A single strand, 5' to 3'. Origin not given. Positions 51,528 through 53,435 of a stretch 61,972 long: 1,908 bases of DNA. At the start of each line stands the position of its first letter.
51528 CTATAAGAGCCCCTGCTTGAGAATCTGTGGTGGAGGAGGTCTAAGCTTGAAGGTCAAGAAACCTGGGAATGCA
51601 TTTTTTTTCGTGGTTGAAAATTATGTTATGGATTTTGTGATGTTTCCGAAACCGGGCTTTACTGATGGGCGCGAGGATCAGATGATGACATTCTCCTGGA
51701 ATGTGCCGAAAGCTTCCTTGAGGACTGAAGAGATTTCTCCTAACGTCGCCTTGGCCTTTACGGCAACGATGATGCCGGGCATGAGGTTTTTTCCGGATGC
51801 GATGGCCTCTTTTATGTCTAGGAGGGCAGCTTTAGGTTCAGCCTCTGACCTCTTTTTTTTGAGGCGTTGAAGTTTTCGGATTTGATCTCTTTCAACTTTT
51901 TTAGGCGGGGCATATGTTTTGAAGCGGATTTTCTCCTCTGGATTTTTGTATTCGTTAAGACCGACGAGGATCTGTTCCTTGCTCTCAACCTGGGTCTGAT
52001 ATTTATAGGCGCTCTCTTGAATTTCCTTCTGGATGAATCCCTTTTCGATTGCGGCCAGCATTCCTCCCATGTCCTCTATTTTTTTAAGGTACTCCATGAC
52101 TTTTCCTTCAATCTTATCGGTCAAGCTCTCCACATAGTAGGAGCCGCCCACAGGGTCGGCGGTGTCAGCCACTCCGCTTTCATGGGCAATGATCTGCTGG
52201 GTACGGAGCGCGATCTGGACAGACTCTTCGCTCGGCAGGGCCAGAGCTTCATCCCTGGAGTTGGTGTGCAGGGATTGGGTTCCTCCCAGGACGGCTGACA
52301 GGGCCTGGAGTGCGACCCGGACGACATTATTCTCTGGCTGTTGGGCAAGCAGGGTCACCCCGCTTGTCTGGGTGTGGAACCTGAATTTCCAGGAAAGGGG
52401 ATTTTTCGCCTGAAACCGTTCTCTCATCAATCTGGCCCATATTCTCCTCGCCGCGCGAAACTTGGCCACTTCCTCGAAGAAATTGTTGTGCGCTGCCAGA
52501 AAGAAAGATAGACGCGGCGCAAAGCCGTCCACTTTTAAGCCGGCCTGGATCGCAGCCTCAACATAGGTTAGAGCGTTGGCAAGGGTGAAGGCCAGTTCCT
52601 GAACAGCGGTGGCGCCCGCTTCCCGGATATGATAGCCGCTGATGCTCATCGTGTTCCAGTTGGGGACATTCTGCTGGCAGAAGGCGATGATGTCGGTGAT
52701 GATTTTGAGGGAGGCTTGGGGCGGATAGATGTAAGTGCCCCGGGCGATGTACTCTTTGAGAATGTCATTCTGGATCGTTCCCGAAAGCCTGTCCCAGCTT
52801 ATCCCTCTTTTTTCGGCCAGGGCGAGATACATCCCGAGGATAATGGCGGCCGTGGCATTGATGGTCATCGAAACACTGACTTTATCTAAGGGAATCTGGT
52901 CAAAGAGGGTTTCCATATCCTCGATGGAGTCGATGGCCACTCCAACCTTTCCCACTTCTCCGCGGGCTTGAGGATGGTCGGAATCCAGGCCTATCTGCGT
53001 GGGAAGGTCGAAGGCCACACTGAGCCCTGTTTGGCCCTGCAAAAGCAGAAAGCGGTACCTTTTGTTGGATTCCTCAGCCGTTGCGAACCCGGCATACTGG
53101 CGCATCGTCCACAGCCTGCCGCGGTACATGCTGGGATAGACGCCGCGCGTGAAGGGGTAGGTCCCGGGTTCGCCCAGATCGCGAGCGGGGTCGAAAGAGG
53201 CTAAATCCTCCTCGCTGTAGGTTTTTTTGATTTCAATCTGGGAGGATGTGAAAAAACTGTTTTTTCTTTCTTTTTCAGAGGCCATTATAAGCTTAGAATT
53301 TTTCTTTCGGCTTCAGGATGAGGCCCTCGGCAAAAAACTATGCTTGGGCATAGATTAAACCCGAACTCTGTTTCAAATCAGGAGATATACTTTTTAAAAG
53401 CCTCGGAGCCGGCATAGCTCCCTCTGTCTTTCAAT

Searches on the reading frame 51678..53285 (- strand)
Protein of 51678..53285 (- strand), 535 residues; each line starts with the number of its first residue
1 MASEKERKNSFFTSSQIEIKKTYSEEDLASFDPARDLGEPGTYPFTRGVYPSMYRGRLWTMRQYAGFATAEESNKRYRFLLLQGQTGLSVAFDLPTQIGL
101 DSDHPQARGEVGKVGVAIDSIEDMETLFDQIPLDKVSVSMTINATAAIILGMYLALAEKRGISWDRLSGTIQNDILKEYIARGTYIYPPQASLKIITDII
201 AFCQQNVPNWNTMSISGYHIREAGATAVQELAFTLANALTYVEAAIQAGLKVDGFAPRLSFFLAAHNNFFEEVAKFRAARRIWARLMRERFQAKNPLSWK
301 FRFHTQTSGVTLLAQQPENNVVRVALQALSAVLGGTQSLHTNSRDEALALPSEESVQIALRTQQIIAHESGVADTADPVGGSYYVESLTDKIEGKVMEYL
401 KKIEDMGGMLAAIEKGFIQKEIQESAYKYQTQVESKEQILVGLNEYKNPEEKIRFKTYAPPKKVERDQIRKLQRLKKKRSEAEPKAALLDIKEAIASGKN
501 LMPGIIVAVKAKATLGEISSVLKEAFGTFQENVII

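Call 31: search_protein_families(library=pfam, proteins=[window:51678-53285:-], max_evalue=0.00001)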
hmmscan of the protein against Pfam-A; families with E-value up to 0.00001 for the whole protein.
window:51678-53285:- (535 aa): 1 family
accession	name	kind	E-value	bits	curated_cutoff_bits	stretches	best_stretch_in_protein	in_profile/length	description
PF01642.28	MM_CoA_mutase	-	9.4e-231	767.2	22.1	1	13-527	2-512/512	Methylmalonyl-CoA mutase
